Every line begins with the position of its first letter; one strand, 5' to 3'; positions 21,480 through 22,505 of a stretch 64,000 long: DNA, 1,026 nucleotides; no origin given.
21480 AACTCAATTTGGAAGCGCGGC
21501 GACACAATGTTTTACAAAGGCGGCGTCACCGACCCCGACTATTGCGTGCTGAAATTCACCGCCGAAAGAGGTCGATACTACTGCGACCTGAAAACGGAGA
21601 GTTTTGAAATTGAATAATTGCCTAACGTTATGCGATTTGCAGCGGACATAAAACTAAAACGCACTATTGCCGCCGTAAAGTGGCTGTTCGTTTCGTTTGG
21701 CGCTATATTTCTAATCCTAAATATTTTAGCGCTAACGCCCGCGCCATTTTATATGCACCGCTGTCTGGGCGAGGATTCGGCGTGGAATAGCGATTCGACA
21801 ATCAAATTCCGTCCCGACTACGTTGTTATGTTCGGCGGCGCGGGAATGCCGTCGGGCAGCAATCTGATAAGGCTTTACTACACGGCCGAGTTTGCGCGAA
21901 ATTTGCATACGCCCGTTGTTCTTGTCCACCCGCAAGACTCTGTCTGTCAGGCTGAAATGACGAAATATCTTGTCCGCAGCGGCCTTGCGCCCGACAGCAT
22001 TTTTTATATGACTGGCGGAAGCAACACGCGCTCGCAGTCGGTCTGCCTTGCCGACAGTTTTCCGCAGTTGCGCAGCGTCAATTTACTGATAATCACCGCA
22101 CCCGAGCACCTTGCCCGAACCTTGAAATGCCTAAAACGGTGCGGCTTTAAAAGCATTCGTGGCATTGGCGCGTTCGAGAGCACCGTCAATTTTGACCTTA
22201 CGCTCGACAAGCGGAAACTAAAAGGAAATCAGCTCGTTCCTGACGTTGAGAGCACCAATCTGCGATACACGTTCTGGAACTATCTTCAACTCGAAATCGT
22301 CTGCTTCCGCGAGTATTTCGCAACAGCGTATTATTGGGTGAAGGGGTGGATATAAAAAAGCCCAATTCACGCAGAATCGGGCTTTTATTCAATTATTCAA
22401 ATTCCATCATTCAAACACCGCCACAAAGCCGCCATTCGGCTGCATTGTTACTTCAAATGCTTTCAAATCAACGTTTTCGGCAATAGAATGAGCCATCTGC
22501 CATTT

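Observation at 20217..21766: Second repeat-bounded cassette: a truncated 5' copy of the DUF218 gene lies 1.4 kb upstream of the intact gene, enclosing two accessory genes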

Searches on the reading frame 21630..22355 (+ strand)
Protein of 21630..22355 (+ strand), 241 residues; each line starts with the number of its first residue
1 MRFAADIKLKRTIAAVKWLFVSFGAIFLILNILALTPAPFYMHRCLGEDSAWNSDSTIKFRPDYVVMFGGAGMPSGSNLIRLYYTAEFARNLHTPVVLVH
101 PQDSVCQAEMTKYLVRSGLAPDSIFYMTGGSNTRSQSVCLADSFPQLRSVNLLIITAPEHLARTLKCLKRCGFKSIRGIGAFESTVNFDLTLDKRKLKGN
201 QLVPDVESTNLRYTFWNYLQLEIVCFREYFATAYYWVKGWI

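Call 6: search_protein_families(library=pfam, proteins=[window:21630-22355:+], max_evalue=0.1)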
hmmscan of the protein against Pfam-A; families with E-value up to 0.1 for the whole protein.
window:21630-22355:+ (241 aa): 1 family
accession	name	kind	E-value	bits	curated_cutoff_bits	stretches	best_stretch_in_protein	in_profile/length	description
PF02698.23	DUF218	-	3e-06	27.6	27.6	1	63-201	1-110/133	DUF218 domain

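Call 9: find_encoding_contigs(protein=window:21630-22355:+, flank=10000, max_places=10)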
Protein window:21630-22355:+ (241 aa): 3 contigs read that carry it; 2 places shown.
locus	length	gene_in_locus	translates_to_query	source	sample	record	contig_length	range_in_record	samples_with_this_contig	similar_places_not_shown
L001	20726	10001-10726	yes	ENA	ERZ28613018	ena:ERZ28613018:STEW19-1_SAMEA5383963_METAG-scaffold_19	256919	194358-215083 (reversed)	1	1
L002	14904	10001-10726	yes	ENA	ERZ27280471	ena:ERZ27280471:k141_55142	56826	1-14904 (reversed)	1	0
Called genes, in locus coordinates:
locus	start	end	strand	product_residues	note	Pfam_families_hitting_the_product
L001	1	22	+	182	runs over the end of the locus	PF00857:Isochorismatase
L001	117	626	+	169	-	PF00583:Acetyltransf_1, PF13673:Acetyltransf_10, PF13508:Acetyltransf_7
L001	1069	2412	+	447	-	PF00282:Pyridoxal_deC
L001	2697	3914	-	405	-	-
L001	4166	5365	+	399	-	PF13562:NTP_transf_4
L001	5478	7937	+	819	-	PF02190:LON_substr_bdg, PF00004:AAA, PF07728:AAA_5, PF22667:Lon_lid, PF05362:Lon_C, PF13541:ChlI (weak)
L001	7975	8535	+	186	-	-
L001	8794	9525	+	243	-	PF25185:Tad3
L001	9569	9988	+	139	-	PF01243:PNPOx_N, PF16242:Pyrid_ox_like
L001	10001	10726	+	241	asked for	PF02698:DUF218 (weak)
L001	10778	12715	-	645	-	PF14508:GH97_N, PF10566:Glyco_hydro_97, PF14509:GH97_C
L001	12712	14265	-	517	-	PF22848:ASD1_dom, PF06964:Alpha-L-AF_C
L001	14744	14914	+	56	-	-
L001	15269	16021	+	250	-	PF10108:DNA_pol_B_exo2, PF13482:RNase_H_2 (weak)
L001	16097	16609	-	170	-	PF01196:Ribosomal_L17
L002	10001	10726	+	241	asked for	PF02698:DUF218 (weak)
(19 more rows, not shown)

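Call 11: find_homologous_proteins(query=window:21630-22352:+)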
Query window:21630-22352:+ (241 aa): 302 proteins with E <= 0.001 among 579 candidates; the best 120 are listed.
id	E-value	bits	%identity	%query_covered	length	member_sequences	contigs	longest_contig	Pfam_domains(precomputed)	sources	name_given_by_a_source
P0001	1.4e-150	518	95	100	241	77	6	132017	PF02698.24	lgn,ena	-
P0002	1.4e-138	478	88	97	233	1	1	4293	PF02698.24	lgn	-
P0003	7.4e-137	473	87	97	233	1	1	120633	PF02698.24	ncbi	-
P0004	8.1e-137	473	88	97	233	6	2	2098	PF02698.24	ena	-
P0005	3.4e-134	464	85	98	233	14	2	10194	PF02698.24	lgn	-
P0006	2.3e-129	448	79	100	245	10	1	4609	PF02698.24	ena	-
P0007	8.6e-129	446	82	97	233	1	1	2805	PF02698.24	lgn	-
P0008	1.7e-127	442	79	97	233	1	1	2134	PF02698.24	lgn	-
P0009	2.9e-126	438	79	97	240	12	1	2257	PF02698.24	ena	-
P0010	1.1e-123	430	76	97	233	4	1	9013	PF02698.24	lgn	-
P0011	1.3e-123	429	77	97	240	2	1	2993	PF02698.24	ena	-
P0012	1.2e-122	426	76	97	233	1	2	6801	PF02698.24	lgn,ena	-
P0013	3.2e-122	425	76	97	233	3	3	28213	PF02698.24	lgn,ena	-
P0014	6.6e-122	424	78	97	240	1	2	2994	PF02698.24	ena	-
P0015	1.0e-120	420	75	97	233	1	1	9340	PF02698.24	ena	-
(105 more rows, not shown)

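Call 14: find_encoding_contigs(protein=P0003, flank=8000, max_places=4)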
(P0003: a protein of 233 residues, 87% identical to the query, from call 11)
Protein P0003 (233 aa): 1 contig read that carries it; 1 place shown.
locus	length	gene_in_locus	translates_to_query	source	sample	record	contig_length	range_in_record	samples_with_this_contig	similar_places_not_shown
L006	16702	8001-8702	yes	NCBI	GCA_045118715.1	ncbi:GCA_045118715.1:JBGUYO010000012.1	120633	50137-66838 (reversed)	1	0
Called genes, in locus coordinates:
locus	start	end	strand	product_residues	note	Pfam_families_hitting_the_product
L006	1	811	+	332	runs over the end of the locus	PF00044:Gp_dh_N, PF02800:Gp_dh_C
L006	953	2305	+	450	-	PF13847:Methyltransf_31 (weak)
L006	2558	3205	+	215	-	-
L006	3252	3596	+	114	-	-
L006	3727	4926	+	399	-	PF13562:NTP_transf_4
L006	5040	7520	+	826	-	PF02190:LON_substr_bdg, PF00004:AAA, PF07728:AAA_5, PF22667:Lon_lid, PF05362:Lon_C, PF13541:ChlI (weak)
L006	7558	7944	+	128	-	-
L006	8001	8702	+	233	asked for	PF02698:DUF218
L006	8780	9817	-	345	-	PF18174:HU-CCDC81_bac_1 (faint), PF18175:HU-CCDC81_bac_2 (weak), PF05036:SPOR (weak)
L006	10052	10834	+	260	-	PF19293:CdaA_N, PF02457:DAC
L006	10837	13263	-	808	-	PF13620:CarboxypepD_reg, PF13715:CarbopepD_reg_2, PF07715:Plug, PF00593:TonB_dep_Rec_b-barrel, PF14905:OMP_b-brl_3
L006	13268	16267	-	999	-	PF12705:PDDEXK_1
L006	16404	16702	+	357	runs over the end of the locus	PF01545:Cation_efflux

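Call 15: find_encoding_contigs(protein=P0001, flank=8000, max_places=6)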
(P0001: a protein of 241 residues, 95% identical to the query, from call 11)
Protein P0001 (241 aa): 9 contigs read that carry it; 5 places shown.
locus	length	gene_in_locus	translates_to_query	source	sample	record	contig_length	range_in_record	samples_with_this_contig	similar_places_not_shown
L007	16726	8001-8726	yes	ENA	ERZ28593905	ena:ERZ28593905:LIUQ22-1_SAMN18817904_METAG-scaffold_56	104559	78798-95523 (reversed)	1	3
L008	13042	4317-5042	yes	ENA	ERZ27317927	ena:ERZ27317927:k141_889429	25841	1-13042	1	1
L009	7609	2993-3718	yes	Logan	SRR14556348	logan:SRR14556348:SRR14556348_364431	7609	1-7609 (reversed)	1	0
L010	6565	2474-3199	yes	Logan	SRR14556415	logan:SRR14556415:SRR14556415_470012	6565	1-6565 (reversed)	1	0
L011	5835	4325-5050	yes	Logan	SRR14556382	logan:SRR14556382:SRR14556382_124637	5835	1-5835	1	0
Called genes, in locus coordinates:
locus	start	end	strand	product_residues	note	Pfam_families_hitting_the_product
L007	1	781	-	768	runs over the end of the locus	PF13306:LRR_5, PF05725:FNIP (faint), PF13855:LRR_8 (faint), PF13306:LRR_5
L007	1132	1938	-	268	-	-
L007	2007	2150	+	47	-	-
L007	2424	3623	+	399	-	PF13562:NTP_transf_4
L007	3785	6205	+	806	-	PF02190:LON_substr_bdg, PF00004:AAA, PF07728:AAA_5, PF22667:Lon_lid, PF05362:Lon_C, PF13541:ChlI (weak)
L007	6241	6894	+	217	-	-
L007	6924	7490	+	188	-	-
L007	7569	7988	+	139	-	PF01243:PNPOx_N, PF16242:Pyrid_ox_like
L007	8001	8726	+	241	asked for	PF02698:DUF218 (weak)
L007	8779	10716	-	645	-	PF14508:GH97_N, PF10566:Glyco_hydro_97, PF14509:GH97_C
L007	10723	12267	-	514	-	PF22848:ASD1_dom, PF06964:Alpha-L-AF_C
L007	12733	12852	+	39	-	-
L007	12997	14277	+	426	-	-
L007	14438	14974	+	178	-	PF12728:HTH_17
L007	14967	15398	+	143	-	-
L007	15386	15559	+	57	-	-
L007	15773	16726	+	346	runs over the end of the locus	PF13481:AAA_25, PF02796:HTH_7 (weak), PF19575:HTH_58 (faint), PF13384:HTH_23 (weak)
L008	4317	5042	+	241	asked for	PF02698:DUF218 (weak)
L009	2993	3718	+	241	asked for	PF02698:DUF218 (weak)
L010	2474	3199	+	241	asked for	PF02698:DUF218 (weak)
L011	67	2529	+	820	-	PF02190:LON_substr_bdg, PF00004:AAA, PF07728:AAA_5, PF22667:Lon_lid, PF05362:Lon_C, PF13541:ChlI (weak)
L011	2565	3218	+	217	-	-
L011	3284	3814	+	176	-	-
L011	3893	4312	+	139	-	PF01243:PNPOx_N, PF16242:Pyrid_ox_like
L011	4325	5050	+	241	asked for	PF02698:DUF218 (weak)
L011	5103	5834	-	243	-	?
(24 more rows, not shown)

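Call 16: find_encoding_contigs(protein=P0006, flank=8000, max_places=4)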
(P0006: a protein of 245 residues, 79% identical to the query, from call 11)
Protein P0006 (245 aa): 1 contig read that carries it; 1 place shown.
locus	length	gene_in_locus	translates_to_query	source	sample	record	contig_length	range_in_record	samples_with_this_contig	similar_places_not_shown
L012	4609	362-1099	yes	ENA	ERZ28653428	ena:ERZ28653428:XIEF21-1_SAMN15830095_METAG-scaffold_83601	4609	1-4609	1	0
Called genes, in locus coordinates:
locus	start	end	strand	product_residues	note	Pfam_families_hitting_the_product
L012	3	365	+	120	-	?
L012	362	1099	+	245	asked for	PF02698:DUF218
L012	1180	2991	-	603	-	PF14508:GH97_N, PF10566:Glyco_hydro_97, PF14509:GH97_C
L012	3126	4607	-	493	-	?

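Call 24: find_related_loci(query=A1, collection=genome_contigs, flank=10000)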
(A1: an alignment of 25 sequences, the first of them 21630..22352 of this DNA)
Query A1 (241 aa) in genome_contigs; peptide patterns used: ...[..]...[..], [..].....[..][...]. (x = any residue, [..] = any of these).
118 stretches matched a pattern; 87 encode a relative of the query (tblastn E <= 1e-3); the best 80 are kept; 79 distinct loci.
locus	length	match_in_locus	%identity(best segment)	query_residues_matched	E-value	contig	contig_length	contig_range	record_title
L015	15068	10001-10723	96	1-241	2e-159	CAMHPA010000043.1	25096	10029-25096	MAG: uncultured Bacteroidetes bacterium isolate SRR11784284_bin.21_metaWRAP_v1.3_MAG genome assembly, contig: ERZ1220320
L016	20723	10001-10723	95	1-241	6e-157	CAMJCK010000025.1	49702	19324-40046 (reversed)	MAG: uncultured Bacteroidetes bacterium isolate SRR12081299_bin.48_metaWRAP_v1.3_MAG genome assembly, contig: ERZ1228977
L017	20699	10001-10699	89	9-241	2e-144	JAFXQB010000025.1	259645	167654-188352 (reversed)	MAG: Salinivirgaceae bacterium isolate RGIG6642 Sheep_Rumen-1__c1587514, whole genome shotgun sequence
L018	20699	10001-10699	76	9-241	7e-127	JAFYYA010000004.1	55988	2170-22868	MAG: Salinivirgaceae bacterium isolate RGIG7525 Water_buffalos_Omasum-1__c8560, whole genome shotgun sequence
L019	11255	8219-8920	73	8-241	3e-123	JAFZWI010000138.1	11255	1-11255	MAG: Salinivirgaceae bacterium isolate RGIG8157 Water_buffalos_Rumen-3__c1709091, whole genome shotgun sequence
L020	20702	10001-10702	73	8-241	2e-122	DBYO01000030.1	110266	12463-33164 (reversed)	MAG TPA_asm: Bacteroidales bacterium UBA1184 UBA1184_contig_19152, whole genome shotgun sequence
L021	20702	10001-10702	72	8-241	2e-122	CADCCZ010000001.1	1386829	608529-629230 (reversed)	MAG: uncultured Bacteroidia bacterium isolate RUG14538 genome assembly, contig: RUG14538_asm_1, whole genome shotgun seq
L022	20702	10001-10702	73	8-241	1e-121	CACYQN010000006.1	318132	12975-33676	MAG: uncultured Bacteroidia bacterium isolate RUG12182 genome assembly, contig: RUG12182_asm_6, whole genome shotgun seq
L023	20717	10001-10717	69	3-241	2e-121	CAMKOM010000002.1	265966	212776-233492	MAG: uncultured Bacteroidetes bacterium isolate SRR12081297_bin.87_metaWRAP_v1.3_MAG genome assembly, contig: ERZ1228977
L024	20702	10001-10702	71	8-241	4e-120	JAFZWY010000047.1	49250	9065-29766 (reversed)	MAG: Bacteroidales bacterium isolate RGIG8173 Water_buffalos_Rumen-3__c1686253, whole genome shotgun sequence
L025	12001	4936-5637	72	8-241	1e-119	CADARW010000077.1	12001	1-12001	MAG: uncultured Bacteroidia bacterium isolate RUG13567 genome assembly, contig: RUG13567_asm_77, whole genome shotgun se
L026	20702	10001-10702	74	8-241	3e-119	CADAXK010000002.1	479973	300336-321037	MAG: uncultured Bacteroidia bacterium isolate RUG13712 genome assembly, contig: RUG13712_asm_2, whole genome shotgun seq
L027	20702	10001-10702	73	8-241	3e-119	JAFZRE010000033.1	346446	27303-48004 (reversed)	MAG: Bacteroidales bacterium isolate RGIG8023 Water_buffalos_Rumen-1__c707987, whole genome shotgun sequence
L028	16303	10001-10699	71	9-241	1e-118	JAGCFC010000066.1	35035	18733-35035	MAG: Salinivirgaceae bacterium isolate RGIG9734 Yak_Omasum-3__c336653, whole genome shotgun sequence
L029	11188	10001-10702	74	8-241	2e-118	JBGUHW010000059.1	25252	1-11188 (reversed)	MAG: Bacteroidales bacterium isolate ruminal_MAG_341 ruminal_MAG_341_contig_0059, whole genome shotgun sequence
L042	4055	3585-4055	71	8-164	3e-77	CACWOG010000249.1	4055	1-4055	MAG: uncultured Bacteroidia bacterium isolate RUG10760 genome assembly, contig: RUG10760_asm_249, whole genome shotgun s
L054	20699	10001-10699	47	6-241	2e-66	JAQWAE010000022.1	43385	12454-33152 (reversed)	MAG: Bacteroidales bacterium isolate STF2_19 NODE_1707_length_43385_cov_10.602501_Sandtown_F2, whole genome shotgun sequ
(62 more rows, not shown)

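Call 28: search_protein_families(library=phrogs, proteins=[L007:6241-6894:+, L007:6924-7490:+], max_evalue=0.01)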
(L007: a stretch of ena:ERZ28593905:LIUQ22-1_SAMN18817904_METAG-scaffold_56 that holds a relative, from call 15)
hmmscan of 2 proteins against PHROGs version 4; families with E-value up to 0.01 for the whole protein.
L007:6241-6894:+ (217 aa): 0 families

L007:6924-7490:+ (188 aa): 0 families

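Call 51: find_encoding_contigs(protein=P0002, flank=6000, max_places=3)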
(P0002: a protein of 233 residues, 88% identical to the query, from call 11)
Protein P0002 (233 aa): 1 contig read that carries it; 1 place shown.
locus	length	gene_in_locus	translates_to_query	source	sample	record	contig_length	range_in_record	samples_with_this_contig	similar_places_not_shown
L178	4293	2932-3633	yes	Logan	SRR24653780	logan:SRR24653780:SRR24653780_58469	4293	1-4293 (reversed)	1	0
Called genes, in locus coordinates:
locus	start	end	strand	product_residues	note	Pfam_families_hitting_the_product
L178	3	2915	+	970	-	?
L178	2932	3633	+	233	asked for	PF02698:DUF218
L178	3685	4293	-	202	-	?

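Call 52: find_encoding_contigs(protein=P0005, flank=8000, max_places=3)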
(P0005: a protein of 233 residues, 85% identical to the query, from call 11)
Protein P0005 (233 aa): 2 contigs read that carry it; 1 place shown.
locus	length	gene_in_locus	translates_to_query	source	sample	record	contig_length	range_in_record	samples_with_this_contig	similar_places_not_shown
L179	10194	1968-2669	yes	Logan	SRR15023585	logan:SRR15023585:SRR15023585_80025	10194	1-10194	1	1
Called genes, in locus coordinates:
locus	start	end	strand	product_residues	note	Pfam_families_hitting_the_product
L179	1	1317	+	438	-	?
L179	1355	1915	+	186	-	-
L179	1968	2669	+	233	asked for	PF02698:DUF218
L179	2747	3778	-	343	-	PF18174:HU-CCDC81_bac_1 (faint), PF18175:HU-CCDC81_bac_2 (weak), PF05036:SPOR (weak)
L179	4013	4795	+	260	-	PF19293:CdaA_N, PF02457:DAC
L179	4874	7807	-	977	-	PF12705:PDDEXK_1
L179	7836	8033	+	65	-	-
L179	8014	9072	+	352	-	PF01545:Cation_efflux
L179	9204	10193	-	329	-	?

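Call 64: search_protein_families(library=ncbifam, proteins=[window:21630-22355:+, L007:6241-6894:+, L007:6924-7490:+], max_evalue=0.001)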
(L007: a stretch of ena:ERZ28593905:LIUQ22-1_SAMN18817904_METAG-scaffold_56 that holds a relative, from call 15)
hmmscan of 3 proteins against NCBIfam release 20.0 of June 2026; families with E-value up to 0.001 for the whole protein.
window:21630-22355:+ (241 aa): 0 families

L007:6241-6894:+ (217 aa): 1 family
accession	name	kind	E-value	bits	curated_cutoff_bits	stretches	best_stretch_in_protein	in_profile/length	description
NF047843.2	MST_Rv0443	equivalog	1.7e-08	34.8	170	1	62-162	30-130/161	mycothiol transferase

L007:6924-7490:+ (188 aa): 1 family
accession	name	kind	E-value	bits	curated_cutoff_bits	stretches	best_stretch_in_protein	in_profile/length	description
NF038065.1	Pr6Pr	domain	0.00024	21.3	30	1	31-183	5-161/162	Pr6Pr family membrane protein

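Call 70: list_cluster_members(proteins=[P0001])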
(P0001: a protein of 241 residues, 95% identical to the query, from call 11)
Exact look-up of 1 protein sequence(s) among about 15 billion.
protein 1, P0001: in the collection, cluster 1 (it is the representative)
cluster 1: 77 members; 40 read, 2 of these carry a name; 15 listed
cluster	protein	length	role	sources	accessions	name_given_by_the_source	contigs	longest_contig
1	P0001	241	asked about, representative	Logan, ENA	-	-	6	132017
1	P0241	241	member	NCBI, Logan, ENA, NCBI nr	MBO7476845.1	MAG: YdcF family protein [Salinivirgaceae bacterium] | YdcF family protein [Salinivirgaceae bacterium]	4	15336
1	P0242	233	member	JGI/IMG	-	uncharacterized SAM-binding protein YcdF (DUF218 family)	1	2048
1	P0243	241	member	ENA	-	-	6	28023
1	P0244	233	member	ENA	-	-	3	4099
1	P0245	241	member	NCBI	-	-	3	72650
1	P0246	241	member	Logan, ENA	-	-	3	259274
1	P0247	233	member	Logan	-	-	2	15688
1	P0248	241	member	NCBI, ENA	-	-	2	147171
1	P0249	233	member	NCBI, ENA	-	-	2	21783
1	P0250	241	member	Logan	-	-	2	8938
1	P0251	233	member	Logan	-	-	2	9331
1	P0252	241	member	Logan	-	-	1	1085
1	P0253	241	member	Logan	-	-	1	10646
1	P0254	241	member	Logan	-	-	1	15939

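Call 72: find_encoding_contigs(protein=P0251, flank=8000, max_places=3)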
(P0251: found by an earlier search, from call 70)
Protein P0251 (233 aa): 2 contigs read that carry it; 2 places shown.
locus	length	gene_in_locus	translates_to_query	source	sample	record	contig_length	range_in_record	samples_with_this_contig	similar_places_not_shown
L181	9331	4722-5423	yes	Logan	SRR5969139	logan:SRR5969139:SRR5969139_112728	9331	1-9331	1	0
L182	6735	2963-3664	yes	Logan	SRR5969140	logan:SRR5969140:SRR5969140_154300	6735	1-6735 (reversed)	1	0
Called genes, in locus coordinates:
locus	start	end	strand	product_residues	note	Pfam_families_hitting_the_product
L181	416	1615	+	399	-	PF13562:NTP_transf_4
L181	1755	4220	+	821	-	PF02190:LON_substr_bdg, PF05496:RuvB_N (faint), PF00004:AAA, PF07728:AAA_5, PF22667:Lon_lid, PF05362:Lon_C, PF13541:ChlI (weak)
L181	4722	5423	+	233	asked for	PF02698:DUF218 (weak)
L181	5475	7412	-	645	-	PF14508:GH97_N, PF10566:Glyco_hydro_97, PF14509:GH97_C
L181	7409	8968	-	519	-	PF22848:ASD1_dom, PF06964:Alpha-L-AF_C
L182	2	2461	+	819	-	?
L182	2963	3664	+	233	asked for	PF02698:DUF218 (weak)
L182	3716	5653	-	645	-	PF14508:GH97_N, PF10566:Glyco_hydro_97, PF14509:GH97_C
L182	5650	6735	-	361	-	?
